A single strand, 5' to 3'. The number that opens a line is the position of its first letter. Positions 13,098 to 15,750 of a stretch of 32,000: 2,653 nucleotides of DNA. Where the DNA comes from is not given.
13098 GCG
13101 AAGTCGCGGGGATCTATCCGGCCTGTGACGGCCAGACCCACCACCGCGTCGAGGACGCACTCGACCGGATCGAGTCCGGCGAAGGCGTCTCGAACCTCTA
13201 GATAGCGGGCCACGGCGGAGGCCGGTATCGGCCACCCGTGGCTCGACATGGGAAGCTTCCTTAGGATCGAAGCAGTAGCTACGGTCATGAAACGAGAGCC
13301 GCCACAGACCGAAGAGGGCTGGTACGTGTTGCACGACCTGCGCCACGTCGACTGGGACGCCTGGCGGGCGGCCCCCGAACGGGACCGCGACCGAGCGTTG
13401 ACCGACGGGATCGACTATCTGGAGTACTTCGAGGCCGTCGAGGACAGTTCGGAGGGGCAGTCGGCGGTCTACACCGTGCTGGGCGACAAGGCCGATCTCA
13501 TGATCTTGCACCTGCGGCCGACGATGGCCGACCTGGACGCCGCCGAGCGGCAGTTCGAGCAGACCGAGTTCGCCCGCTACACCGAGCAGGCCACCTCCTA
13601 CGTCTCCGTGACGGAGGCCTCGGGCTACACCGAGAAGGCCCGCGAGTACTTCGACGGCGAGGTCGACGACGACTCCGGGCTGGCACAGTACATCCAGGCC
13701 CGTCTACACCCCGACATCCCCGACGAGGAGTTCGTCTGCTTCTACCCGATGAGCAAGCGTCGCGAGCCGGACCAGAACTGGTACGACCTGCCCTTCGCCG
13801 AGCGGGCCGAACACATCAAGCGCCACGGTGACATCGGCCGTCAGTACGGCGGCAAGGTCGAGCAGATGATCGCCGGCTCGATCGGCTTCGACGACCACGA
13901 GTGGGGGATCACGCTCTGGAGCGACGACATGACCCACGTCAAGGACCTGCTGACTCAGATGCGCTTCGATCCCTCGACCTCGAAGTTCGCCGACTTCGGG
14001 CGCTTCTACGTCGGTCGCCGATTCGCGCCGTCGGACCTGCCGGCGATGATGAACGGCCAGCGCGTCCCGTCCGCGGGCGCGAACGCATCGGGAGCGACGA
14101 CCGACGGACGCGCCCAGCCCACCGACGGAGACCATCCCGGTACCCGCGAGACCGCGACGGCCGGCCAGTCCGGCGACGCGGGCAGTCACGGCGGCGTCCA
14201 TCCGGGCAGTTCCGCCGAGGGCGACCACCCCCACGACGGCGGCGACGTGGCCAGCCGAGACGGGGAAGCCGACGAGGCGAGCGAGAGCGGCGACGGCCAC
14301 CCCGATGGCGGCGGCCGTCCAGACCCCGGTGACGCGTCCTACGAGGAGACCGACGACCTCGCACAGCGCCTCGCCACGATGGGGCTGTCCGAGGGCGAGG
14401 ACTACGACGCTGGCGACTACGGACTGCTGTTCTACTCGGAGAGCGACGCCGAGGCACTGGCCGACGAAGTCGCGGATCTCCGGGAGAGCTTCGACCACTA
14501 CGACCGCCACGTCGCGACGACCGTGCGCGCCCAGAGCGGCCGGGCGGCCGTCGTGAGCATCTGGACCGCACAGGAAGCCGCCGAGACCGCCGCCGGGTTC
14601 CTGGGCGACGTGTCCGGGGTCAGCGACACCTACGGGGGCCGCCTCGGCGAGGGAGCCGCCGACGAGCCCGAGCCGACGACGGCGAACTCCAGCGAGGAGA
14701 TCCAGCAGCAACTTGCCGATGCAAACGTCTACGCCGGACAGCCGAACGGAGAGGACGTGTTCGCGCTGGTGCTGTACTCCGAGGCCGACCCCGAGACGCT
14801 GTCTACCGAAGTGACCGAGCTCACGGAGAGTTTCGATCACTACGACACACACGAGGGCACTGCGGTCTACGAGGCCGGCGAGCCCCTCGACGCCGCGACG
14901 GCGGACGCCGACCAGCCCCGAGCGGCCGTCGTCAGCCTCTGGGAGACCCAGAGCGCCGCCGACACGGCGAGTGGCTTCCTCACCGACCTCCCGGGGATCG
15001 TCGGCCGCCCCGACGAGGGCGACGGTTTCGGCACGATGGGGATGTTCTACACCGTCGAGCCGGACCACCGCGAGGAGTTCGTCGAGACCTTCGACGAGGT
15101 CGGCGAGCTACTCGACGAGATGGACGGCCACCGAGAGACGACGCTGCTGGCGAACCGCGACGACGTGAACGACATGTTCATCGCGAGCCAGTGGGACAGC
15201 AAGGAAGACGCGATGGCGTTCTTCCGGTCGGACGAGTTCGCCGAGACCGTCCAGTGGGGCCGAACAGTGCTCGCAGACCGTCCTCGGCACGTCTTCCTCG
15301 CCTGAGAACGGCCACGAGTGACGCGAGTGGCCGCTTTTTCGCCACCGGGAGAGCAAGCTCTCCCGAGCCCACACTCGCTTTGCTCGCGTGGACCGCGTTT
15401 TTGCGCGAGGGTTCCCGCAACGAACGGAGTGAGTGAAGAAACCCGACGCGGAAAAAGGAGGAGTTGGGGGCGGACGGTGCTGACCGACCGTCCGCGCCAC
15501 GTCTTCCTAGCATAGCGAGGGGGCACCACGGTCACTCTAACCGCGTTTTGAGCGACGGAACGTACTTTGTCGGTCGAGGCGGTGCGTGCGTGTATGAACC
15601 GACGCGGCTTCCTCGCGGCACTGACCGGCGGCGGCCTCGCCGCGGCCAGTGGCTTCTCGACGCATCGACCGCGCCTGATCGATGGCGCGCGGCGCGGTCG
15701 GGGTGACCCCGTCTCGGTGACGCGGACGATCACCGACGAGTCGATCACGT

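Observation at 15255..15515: Orphan copy of the pitA-like 3' end has diverged almost only at synonymous sites and keeps an in-frame stop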

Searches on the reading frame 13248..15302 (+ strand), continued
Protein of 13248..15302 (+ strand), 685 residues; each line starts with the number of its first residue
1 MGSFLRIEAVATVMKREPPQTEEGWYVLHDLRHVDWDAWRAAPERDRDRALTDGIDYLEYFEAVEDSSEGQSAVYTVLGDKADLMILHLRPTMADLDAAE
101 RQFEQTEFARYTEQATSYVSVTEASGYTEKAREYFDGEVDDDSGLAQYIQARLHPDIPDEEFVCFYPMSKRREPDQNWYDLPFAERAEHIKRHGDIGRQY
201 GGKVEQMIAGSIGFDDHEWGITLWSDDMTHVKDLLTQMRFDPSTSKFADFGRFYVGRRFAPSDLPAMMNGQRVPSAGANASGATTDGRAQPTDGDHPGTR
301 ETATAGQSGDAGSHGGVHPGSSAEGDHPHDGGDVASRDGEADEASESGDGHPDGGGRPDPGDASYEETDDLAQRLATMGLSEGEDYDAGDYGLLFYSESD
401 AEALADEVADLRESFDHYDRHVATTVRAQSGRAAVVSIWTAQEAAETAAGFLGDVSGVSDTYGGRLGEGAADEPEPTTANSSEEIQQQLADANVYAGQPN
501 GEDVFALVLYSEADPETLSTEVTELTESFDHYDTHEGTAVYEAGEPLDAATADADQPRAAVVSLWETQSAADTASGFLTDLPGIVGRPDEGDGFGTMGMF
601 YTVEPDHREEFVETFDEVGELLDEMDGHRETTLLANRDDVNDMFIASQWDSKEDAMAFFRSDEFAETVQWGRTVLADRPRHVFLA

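Call 12: find_encoding_contigs(protein=P0001, flank=10000, max_places=5)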
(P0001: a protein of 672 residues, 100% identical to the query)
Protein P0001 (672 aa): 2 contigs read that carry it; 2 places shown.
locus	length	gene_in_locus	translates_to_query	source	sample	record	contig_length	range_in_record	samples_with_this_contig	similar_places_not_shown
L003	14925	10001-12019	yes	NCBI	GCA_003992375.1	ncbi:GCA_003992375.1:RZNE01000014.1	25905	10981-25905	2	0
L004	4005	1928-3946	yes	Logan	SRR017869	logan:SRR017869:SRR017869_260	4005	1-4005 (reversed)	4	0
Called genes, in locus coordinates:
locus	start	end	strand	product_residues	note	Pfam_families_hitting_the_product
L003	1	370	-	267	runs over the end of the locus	PF02535:Zip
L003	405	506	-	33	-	-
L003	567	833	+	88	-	PF26006:DUF7999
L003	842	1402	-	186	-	PF02834:LigT_PEase, PF09749:HVSL (weak), PF10469:AKAP7_NLS, PF13563:2_5_RNA_ligase2, PF02834:LigT_PEase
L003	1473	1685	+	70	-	-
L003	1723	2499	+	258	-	PF25062:ARM_TT21_N (faint), PF13371:TPR_9 (faint), PF00515:TPR_1 (weak), PF13428:TPR_14 (weak), PF13414:TPR_11 (weak), PF13432:TPR_16, PF14559:TPR_19 (weak), PF13431:TPR_17 (weak), +5 more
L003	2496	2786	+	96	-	PF04242:DUF424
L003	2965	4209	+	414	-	PF00155:Aminotran_1_2, PF00266:Aminotran_5, PF01212:Beta_elim_lyase, PF01041:DegT_DnrJ_EryC1, PF01053:Cys_Met_Meta_PP (weak), PF00282:Pyridoxal_deC (faint)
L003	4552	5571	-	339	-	-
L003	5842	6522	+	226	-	PF04367:DUF502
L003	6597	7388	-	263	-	-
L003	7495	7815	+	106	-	PF19095:DUF5783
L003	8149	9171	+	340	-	PF13177:DNA_pol3_delta2, PF13191:AAA_16 (faint), PF13401:AAA_22 (weak), PF00004:AAA, PF08542:Rep_fac_C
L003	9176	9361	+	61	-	-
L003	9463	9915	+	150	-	PF20575:HTH_63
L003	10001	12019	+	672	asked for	PF06778:Chlor_dismutase, PF03992:ABM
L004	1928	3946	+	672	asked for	PF06778:Chlor_dismutase, PF03992:ABM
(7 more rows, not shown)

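Call 22: find_related_loci(query=window:13248-15302:+, collection=genome_contigs, flank=10000)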
Query window:13248-15302:+ (685 aa) in genome_contigs; peptide patterns used: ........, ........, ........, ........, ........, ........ (x = any residue, [..] = any of these).
38 stretches matched a pattern; 16 encode a relative of the query (tblastn E <= 1e-3); 16 distinct loci.
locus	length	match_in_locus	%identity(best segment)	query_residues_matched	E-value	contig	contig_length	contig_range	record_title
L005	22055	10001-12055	98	1-685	0e+0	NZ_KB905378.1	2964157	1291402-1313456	Halomicrobium katesii DSM 19301 HalkaDRAFT_scaffold1.1, whole genome shotgun sequence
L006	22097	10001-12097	70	1-685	0e+0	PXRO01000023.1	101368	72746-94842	MAG: Halobacteriales archaeon QS_4_62_28 qs_4_scaffold_196, whole genome shotgun sequence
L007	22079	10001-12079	66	1-685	0e+0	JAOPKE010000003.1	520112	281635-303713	Halobacteria archaeon HArc-gm2 NODE_3, whole genome shotgun sequence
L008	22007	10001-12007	66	9-685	0e+0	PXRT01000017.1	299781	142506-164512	MAG: Halobacteriales archaeon QS_6_64_34 qs_6_scaffold_8, whole genome shotgun sequence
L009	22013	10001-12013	64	1-685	0e+0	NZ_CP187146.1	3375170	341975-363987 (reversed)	Haloarcula salina strain MBLA0135 chromosome, complete genome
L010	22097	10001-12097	58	3-685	0e+0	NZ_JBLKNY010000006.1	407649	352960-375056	Halosimplex marinum strain XH63 XH63_ctg006, whole genome shotgun sequence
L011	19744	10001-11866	56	15-685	0e+0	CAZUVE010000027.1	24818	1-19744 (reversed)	MAG TPA_asm: uncultured Halobacteriales archaeon isolate SRP185896_co2_291 genome assembly, contig: NODE_1074_length_248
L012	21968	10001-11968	61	15-685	0e+0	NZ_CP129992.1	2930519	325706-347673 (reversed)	Salinibaculum rarum strain KK48 chromosome, complete genome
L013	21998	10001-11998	64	1-685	0e+0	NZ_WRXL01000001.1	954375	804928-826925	Haloarcula salina strain YGHS18 scaffold1, whole genome shotgun sequence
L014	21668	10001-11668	45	14-685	2e-116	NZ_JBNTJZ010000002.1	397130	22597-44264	Haloplanus sp. C73 C73_scaffold2, whole genome shotgun sequence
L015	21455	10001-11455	42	19-685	1e-100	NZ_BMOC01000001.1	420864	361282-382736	Halobellus salinus strain JCM 14359 sequence01, whole genome shotgun sequence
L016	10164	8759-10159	45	11-675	1e-99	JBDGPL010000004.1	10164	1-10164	MAG: Halobacteriales archaeon isolate DAL-8mg-143m_86C3R DAL-8mg_143m_86C3R_4, whole genome shotgun sequence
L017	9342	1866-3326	42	17-685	2e-99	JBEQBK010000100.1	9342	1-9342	MAG: Halobacteriaceae archaeon isolate 04_S200.semibin_refined.115 NODE_2632_length_9342_cov_2.392078, whole genome shot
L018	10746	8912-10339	45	10-685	2e-95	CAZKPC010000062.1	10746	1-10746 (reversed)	MAG TPA_asm: uncultured Halobacteriales archaeon isolate SRP185896_co2_302 genome assembly, contig: NODE_7028_length_107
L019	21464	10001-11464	56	17-685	5e-92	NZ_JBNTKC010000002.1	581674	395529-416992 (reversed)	Halarchaeum sp. P4 P4_scaffold2, whole genome shotgun sequence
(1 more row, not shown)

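Call 54: list_cluster_members(proteins=[P0001, P0003, P0004])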
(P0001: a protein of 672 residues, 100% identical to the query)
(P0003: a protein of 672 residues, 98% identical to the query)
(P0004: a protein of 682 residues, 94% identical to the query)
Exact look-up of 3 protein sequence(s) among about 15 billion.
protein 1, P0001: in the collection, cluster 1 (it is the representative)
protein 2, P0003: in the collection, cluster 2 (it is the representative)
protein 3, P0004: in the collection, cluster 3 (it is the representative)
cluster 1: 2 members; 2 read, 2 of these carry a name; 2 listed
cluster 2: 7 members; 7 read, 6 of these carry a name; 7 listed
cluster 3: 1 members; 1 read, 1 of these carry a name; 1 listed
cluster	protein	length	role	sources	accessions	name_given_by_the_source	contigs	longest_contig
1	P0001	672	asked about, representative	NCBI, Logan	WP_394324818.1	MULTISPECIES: heme-binding protein [Halomicrobium]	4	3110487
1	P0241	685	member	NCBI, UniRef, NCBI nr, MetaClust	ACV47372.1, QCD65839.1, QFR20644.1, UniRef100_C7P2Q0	heme-binding protein [Halomicrobium sp. ZPS1] | Chlorite dismutase n=3 Tax=Haloarculaceae TaxID=1963268 RepID=C7P2Q0_HALMD | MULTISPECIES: heme-binding protein [Halomicrobium]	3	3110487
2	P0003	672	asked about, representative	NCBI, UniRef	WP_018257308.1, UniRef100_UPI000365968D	heme-binding protein [Halomicrobium katesii] | heme-binding protein n=1 Tax=Halomicrobium katesii TaxID=437163 RepID=UPI000365968D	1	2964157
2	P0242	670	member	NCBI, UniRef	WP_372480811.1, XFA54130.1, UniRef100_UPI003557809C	heme-binding protein [Halomicrobium sp. HM KBTZ05] | heme-binding protein n=1 Tax=Halomicrobium sp. HM KBTZ05 TaxID=3242663 RepID=UPI003557809C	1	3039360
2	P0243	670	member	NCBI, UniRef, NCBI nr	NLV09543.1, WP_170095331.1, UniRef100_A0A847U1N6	heme-binding protein [Halomicrobium mukohataei] | Heme-binding protein n=1 Tax=Halomicrobium mukohataei TaxID=57705 RepID=A0A847U1N6_9EURY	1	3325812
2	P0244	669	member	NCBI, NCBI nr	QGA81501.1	Heme-binding protein [Halomicrobium sp. LC1Hm]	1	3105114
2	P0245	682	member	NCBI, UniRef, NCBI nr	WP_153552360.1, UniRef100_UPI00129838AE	heme-binding protein [Halomicrobium sp. LC1Hm] | heme-binding protein n=1 Tax=Halomicrobium sp. LC1Hm TaxID=2610902 RepID=UPI00129838AE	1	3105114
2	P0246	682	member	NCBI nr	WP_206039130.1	heme-binding protein [Halomicrobium mukohataei]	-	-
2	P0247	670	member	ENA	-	-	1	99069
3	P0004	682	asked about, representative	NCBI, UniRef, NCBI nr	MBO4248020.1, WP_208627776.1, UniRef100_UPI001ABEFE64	heme-binding protein [Halomicrobium sp. IBSBa] | heme-binding protein n=1 Tax=Halomicrobium sp. IBSBa TaxID=2778916 RepID=UPI001ABEFE64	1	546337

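Call 55: find_encoding_contigs(protein=P0242, flank=2500, max_places=2)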
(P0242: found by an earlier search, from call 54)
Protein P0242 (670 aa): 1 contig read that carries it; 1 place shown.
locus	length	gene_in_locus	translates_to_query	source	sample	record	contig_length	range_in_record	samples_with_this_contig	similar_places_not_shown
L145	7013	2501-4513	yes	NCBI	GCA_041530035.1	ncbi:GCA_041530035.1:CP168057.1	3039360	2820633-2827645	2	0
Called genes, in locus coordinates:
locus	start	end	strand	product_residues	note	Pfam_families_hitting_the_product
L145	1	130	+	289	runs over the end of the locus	PF13489:Methyltransf_23 (weak), PF13847:Methyltransf_31 (weak), PF08241:Methyltransf_11 (weak), PF08242:Methyltransf_12 (faint), PF13649:Methyltransf_25 (weak)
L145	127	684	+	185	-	-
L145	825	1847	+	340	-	PF13177:DNA_pol3_delta2, PF13191:AAA_16 (faint), PF13401:AAA_22 (weak), PF00004:AAA, PF08542:Rep_fac_C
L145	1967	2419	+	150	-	PF20575:HTH_63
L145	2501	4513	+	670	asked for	PF06778:Chlor_dismutase, PF03992:ABM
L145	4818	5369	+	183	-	-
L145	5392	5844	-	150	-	PF01592:NifU_N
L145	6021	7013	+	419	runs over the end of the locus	-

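Call 56: find_encoding_contigs(protein=P0243, flank=2500, max_places=2)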
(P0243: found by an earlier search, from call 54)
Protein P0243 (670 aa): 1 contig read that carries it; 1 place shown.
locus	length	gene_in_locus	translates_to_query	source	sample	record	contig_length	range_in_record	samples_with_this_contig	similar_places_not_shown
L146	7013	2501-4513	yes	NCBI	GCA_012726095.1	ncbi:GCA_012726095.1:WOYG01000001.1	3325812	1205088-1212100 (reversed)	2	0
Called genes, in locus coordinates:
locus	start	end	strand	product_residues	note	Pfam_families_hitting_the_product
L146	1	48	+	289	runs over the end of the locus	PF13489:Methyltransf_23 (weak), PF13847:Methyltransf_31 (weak), PF08241:Methyltransf_11 (weak), PF08242:Methyltransf_12 (faint), PF13649:Methyltransf_25 (weak)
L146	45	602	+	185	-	-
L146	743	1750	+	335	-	PF13177:DNA_pol3_delta2, PF13191:AAA_16 (faint), PF13401:AAA_22 (weak), PF00004:AAA, PF08542:Rep_fac_C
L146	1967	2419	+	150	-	PF20575:HTH_63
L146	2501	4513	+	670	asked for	PF06778:Chlor_dismutase, PF03992:ABM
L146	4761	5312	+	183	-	-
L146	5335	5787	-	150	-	PF01592:NifU_N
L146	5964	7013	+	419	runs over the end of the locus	-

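Call 57: find_encoding_contigs(protein=P0244, flank=2500, max_places=2)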
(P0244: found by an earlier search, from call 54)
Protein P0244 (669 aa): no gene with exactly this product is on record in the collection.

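Call 58: find_encoding_contigs(protein=P0247, flank=2500, max_places=2)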
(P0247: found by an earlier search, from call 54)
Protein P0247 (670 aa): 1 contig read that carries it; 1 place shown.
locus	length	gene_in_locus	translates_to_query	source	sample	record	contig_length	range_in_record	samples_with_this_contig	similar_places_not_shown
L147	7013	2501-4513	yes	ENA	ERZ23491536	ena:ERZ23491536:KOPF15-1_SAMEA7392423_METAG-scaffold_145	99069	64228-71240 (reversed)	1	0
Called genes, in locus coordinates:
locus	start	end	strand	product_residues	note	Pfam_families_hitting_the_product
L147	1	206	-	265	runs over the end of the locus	-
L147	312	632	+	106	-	PF19095:DUF5783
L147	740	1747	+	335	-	PF13177:DNA_pol3_delta2, PF13191:AAA_16 (faint), PF13401:AAA_22 (weak), PF00004:AAA, PF08542:Rep_fac_C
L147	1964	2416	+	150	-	PF20575:HTH_63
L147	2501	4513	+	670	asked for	PF06778:Chlor_dismutase, PF03992:ABM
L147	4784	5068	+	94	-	-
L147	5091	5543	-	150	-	PF01592:NifU_N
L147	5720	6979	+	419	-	-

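Call 73: find_encoding_contigs(protein=P0005, flank=3000, max_places=4)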
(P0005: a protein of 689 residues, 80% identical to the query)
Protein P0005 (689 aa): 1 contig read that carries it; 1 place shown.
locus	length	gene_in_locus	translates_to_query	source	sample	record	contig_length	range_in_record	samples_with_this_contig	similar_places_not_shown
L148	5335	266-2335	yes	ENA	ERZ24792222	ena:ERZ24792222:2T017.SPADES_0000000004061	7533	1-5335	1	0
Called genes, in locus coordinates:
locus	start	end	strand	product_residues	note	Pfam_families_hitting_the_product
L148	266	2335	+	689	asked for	PF06778:Chlor_dismutase, PF03992:ABM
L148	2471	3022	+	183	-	-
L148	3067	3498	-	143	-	PF01592:NifU_N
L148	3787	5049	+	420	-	-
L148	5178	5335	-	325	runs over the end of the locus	PF04055:Radical_SAM, PF08608:Wyosine_form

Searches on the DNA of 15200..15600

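Call 38: search_rna_families(source=window, start=15200, end=15600, threshold=evalue, max_evalue=5)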
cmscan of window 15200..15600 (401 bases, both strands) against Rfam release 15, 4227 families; matches with E-value up to 5: 2.
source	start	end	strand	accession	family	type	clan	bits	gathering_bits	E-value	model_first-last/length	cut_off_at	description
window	15273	15407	-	RF02989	gntR-DTE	Gene; sRNA;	-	15.5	63.6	2.5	1-119/119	no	gntR-DTE RNA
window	15282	15426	-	RF02206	WT1-AS_4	Gene; lncRNA;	-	15.2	60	1.1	1-134/134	no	WT1 antisense RNA conserved region 4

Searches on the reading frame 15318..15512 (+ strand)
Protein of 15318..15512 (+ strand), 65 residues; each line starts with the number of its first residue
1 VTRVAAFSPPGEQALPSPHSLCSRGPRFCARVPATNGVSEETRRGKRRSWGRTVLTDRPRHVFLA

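Call 69: search_protein_families(library=pfam, proteins=[window:15318-15512:+], max_evalue=0.1)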
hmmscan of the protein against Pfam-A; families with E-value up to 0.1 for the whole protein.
window:15318-15512:+ (65 aa): 0 families
